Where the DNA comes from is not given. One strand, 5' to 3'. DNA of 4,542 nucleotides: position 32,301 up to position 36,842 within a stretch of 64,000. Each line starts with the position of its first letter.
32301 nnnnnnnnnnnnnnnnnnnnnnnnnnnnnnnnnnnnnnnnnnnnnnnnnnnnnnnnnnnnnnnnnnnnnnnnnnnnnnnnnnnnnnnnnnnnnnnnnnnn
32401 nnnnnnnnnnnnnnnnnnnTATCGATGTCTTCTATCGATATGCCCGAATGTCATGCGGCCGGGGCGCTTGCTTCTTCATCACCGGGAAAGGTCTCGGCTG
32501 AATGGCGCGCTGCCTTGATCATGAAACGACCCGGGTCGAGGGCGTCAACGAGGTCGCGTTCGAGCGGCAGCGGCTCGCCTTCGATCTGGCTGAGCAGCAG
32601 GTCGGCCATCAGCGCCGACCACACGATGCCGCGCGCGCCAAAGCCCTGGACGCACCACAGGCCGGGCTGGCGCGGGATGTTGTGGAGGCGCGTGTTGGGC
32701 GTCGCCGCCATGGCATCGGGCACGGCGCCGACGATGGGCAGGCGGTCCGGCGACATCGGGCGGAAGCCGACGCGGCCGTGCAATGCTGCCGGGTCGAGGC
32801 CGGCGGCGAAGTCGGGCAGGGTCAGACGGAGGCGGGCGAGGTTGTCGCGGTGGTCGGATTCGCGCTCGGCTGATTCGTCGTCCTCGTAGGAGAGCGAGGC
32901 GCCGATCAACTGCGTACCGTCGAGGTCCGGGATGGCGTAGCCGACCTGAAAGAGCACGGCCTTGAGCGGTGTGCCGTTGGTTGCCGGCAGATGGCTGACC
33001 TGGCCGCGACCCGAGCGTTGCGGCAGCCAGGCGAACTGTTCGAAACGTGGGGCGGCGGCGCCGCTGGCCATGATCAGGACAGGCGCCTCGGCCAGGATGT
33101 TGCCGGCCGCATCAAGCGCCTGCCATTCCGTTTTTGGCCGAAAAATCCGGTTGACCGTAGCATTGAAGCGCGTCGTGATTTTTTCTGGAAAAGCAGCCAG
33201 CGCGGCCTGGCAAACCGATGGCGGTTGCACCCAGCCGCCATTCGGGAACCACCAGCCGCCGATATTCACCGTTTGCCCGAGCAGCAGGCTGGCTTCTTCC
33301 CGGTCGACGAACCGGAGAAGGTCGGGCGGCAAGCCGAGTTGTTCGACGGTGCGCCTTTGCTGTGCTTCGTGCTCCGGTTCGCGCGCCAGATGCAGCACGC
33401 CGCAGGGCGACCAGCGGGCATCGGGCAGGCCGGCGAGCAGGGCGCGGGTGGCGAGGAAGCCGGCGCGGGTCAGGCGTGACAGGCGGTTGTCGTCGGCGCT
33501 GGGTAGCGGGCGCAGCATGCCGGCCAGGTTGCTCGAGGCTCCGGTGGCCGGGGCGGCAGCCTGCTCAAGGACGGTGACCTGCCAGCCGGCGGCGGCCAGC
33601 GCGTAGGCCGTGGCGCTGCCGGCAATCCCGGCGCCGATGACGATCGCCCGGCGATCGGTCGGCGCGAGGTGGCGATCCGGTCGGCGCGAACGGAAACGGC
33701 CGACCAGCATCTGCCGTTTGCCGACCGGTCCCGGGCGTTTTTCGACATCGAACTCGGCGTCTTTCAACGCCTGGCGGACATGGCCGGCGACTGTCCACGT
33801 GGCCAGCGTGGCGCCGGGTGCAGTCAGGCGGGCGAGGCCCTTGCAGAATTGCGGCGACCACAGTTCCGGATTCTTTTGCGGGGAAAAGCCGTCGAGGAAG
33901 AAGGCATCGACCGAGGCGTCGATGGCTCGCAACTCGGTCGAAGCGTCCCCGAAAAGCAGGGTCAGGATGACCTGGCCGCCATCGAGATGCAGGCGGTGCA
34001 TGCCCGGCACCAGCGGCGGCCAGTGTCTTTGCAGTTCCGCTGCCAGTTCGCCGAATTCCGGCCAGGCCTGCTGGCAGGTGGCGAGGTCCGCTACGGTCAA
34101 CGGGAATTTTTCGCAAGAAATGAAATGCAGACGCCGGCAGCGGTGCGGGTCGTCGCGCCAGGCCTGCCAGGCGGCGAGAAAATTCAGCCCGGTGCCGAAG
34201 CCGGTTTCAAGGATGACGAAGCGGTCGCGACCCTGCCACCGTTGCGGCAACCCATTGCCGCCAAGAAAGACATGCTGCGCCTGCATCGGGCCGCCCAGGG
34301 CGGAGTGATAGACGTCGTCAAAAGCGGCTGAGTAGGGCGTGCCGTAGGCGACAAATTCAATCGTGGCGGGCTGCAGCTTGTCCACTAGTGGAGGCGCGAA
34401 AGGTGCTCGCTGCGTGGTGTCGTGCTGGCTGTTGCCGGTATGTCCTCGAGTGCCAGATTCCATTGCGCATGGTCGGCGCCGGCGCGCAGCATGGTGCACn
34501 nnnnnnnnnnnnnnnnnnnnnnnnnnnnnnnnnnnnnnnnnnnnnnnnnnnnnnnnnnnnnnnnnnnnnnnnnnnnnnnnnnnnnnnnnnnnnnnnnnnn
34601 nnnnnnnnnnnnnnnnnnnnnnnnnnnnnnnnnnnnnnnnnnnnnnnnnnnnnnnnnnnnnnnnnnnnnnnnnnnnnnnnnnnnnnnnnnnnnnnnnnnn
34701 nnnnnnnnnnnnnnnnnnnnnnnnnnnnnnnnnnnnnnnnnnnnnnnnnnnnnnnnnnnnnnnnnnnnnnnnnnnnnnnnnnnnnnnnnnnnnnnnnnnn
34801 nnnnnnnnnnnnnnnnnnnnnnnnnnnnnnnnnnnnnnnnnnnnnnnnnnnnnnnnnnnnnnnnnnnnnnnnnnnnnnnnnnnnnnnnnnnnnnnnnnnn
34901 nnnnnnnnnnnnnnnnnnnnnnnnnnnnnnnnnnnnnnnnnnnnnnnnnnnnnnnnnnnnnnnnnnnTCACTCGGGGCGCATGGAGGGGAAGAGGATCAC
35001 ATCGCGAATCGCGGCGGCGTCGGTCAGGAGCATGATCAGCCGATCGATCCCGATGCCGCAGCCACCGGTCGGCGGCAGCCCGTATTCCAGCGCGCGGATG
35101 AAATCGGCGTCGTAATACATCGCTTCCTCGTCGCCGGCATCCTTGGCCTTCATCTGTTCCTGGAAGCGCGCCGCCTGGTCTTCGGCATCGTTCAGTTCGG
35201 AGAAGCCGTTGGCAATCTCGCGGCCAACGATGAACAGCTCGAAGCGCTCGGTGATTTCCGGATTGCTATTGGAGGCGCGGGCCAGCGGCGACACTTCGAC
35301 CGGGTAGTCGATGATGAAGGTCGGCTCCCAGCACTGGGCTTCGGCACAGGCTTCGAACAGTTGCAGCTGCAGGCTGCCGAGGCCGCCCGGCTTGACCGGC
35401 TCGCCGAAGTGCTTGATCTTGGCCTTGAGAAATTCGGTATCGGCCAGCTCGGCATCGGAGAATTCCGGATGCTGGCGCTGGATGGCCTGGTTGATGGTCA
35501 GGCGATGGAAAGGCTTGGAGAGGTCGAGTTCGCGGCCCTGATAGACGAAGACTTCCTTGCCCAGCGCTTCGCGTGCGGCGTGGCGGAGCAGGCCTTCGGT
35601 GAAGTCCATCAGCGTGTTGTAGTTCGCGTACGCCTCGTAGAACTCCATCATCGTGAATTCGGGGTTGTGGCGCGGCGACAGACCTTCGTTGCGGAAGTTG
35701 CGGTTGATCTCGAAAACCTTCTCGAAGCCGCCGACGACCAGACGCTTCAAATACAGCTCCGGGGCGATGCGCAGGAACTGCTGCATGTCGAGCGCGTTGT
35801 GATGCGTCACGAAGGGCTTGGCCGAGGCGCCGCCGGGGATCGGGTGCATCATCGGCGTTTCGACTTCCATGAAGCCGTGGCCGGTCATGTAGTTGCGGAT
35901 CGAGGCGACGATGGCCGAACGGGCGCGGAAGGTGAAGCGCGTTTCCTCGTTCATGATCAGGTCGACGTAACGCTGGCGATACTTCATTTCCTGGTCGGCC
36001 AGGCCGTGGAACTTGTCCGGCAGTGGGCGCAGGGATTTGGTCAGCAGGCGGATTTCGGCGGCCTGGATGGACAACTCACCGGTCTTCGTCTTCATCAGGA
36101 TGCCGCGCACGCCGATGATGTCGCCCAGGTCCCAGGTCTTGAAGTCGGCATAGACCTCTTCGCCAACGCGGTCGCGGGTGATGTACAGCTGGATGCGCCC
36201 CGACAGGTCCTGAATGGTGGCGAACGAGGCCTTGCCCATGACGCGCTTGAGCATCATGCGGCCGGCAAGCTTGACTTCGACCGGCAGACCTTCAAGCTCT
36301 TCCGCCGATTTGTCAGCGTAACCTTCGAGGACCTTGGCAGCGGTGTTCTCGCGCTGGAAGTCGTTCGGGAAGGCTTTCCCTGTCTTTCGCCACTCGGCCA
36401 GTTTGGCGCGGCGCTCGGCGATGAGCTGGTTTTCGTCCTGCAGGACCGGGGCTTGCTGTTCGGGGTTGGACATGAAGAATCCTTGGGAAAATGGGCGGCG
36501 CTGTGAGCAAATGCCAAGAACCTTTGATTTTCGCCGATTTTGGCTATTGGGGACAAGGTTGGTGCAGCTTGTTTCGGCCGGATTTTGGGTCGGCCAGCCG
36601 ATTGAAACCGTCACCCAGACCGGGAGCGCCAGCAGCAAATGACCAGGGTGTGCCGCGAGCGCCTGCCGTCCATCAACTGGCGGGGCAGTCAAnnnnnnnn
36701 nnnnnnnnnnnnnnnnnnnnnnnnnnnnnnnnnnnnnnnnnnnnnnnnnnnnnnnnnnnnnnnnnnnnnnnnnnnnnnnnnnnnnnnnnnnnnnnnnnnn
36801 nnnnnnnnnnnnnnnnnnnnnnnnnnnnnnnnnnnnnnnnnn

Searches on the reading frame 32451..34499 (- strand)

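Call 67: search_protein_families(library=pfam, proteins=[window:32451-34499:-], max_evalue=1e-8)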
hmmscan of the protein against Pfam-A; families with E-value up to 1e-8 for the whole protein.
window:32451-34499:- (682 aa): 2 families
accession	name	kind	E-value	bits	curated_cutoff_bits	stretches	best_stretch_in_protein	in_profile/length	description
PF01266.30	DAO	-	3.9e-54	185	27.9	1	285-635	2-350/353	FAD dependent oxidoreductase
PF05430.17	Methyltransf_30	-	4.2e-37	127.2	22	1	147-267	1-121/124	S-adenosyl-L-methionine-dependent methyltransferase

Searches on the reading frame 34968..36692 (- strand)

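Call 67: search_protein_families(library=pfam, proteins=[window:34968-36692:-], max_evalue=1e-8)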
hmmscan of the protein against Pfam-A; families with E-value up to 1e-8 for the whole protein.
window:34968-36692:- (574 aa): 2 families
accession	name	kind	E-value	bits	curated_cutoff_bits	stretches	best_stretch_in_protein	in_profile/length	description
PF00152.25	tRNA-synt_2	-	5.8e-93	311.8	25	1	233-571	1-307/308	tRNA synthetases class II (D, K and N)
PF01336.31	tRNA_anti-codon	-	5.6e-17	61.9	27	1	140-217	1-75/75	OB-fold nucleic acid binding domain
